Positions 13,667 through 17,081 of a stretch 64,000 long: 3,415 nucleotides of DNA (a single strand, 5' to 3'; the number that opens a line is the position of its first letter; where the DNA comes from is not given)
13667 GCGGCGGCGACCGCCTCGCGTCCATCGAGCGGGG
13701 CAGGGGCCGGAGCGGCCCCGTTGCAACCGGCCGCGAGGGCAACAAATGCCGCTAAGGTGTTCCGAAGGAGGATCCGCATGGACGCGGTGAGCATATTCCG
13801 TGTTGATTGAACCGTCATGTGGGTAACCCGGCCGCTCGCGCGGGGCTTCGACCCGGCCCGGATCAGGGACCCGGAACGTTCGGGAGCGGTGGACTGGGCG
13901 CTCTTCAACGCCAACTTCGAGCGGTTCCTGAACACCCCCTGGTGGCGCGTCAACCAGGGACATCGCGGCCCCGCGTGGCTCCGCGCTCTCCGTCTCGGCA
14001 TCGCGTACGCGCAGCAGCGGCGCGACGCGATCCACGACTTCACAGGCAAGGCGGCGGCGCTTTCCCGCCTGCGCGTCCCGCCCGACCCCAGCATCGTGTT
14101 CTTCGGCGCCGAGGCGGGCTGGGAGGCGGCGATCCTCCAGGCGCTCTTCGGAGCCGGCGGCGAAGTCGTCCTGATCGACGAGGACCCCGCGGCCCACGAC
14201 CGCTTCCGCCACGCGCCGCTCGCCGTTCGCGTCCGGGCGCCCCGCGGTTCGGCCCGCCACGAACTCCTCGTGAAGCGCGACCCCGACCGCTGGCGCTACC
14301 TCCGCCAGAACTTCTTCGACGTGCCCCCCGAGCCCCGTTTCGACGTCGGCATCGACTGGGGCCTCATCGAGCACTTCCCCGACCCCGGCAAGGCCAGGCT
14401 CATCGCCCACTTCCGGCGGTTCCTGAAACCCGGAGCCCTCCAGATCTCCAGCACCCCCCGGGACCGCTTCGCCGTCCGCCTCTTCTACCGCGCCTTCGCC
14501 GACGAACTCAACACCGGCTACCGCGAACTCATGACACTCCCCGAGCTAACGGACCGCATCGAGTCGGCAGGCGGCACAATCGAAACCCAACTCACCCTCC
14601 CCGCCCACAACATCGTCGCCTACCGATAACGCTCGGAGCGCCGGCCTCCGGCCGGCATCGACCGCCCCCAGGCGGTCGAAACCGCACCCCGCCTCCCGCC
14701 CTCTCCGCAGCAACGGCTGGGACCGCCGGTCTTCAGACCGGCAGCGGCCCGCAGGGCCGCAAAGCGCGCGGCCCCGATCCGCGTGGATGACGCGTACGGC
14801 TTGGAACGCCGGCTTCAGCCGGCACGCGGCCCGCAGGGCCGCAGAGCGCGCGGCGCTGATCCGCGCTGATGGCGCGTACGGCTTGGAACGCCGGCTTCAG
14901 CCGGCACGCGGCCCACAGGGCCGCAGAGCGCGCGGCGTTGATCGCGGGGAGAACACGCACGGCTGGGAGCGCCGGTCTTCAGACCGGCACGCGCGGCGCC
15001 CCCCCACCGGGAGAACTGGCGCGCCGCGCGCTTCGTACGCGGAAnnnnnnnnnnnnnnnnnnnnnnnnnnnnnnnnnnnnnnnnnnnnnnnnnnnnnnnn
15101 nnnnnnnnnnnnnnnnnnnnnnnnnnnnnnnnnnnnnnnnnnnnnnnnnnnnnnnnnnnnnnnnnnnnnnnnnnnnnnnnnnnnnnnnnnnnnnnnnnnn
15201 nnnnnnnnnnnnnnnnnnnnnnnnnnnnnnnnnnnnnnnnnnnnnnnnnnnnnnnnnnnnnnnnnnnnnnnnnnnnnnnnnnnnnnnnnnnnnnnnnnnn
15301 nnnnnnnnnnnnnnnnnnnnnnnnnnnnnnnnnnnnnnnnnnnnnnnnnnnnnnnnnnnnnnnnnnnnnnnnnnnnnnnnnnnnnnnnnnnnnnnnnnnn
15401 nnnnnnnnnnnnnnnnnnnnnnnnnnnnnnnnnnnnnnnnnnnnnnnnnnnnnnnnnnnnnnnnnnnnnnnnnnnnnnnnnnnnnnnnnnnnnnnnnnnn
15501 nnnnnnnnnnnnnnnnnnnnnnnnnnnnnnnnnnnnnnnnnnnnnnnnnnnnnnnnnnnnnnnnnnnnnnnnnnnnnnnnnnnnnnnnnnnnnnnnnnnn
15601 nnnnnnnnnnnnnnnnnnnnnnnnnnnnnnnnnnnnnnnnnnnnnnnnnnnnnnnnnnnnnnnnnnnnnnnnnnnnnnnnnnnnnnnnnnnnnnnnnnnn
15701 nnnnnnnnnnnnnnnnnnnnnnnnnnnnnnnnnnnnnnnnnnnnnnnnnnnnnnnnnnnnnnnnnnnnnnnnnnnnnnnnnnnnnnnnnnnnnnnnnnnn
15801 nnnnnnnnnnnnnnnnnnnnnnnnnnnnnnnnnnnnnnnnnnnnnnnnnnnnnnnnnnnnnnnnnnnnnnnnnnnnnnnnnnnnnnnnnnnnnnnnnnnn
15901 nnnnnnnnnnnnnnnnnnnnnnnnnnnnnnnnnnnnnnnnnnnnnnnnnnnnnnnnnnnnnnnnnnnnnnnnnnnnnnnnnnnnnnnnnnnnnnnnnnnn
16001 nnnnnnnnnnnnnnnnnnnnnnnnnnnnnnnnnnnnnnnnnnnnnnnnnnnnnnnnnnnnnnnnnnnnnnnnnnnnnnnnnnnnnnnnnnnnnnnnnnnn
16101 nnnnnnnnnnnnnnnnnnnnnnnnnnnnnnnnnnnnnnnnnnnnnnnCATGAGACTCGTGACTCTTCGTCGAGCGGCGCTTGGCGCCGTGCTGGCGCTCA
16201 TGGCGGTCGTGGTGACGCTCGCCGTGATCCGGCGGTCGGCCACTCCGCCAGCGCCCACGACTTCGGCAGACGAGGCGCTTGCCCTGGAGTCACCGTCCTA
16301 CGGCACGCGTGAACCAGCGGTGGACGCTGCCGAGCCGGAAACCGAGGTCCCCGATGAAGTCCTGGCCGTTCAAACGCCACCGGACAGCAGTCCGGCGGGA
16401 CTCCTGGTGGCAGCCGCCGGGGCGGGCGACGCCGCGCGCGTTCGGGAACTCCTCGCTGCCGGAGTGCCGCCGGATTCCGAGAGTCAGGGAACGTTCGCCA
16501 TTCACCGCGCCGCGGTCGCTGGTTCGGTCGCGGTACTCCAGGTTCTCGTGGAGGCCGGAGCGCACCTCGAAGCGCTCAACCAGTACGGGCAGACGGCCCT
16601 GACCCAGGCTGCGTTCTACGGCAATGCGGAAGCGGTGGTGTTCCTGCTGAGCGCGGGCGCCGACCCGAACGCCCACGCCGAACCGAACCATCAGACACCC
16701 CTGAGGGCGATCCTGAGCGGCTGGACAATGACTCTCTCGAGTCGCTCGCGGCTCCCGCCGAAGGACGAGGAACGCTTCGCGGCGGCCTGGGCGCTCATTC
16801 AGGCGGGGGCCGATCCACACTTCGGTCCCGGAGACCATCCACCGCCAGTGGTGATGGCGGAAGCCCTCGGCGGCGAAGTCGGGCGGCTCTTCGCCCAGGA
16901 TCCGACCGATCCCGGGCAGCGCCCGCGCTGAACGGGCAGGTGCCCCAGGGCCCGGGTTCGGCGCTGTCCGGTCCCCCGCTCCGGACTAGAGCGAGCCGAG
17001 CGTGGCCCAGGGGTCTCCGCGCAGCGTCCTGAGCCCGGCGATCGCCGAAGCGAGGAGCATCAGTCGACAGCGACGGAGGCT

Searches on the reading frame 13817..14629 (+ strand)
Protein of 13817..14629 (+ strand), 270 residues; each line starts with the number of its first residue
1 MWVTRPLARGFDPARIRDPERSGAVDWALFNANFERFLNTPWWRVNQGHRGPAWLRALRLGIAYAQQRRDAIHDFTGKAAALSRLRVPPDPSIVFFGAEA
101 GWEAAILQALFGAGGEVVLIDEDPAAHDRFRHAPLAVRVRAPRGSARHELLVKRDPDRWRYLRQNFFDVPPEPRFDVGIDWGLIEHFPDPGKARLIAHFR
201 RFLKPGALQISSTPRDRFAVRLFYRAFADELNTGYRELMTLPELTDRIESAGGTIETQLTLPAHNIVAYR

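Call 52: search_protein_families(library=pfam, proteins=[window:13817-14629:+], max_evalue=0.01)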
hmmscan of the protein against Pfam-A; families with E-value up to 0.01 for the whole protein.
window:13817-14629:+ (270 aa): 3 families
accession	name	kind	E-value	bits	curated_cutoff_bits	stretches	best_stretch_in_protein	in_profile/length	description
PF13489.12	Methyltransf_23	-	5e-06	26.8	27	1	87-252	20-158/164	Methyltransferase domain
PF13649.12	Methyltransf_25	-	9.7e-05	23.4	27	1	154-206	44-96/97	Methyltransferase domain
PF08242.18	Methyltransf_12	-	0.00052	21.1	30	1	145-207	37-96/98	Methyltransferase domain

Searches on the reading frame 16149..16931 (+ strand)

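Call 52: search_protein_families(library=pfam, proteins=[window:16149-16931:+], max_evalue=0.01)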
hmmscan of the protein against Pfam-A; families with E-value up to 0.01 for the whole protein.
window:16149-16931:+ (260 aa): 7 families
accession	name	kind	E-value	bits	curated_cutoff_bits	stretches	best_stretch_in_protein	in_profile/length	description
PF12796.13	Ank_2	-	2.8e-13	50.7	27.3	1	87-175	3-88/90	Ankyrin repeats (3 copies)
PF00023.36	Ank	-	1.1e-11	44.7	21.1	1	146-175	1-30/33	Ankyrin repeat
PF13637.12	Ank_4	-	7.5e-10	39.3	22.7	1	118-167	1-50/50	Ankyrin repeats (many copies)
PF13606.12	Ank_3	-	2.2e-08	34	22.3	1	146-175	1-30/30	Ankyrin repeat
PF13857.12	Ank_5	-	4.3e-08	33.8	27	2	142-185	11-53/56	Ankyrin repeats (many copies)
PF24521.3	Ank_KRIT1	-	0.0003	21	80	0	86-138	22-70/149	KRIT1 ankyrin-repeats domain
PF11021.13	DUF2613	-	0.0036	17.8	22.1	1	9-54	10-55/55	Protein of unknown function (DUF2613)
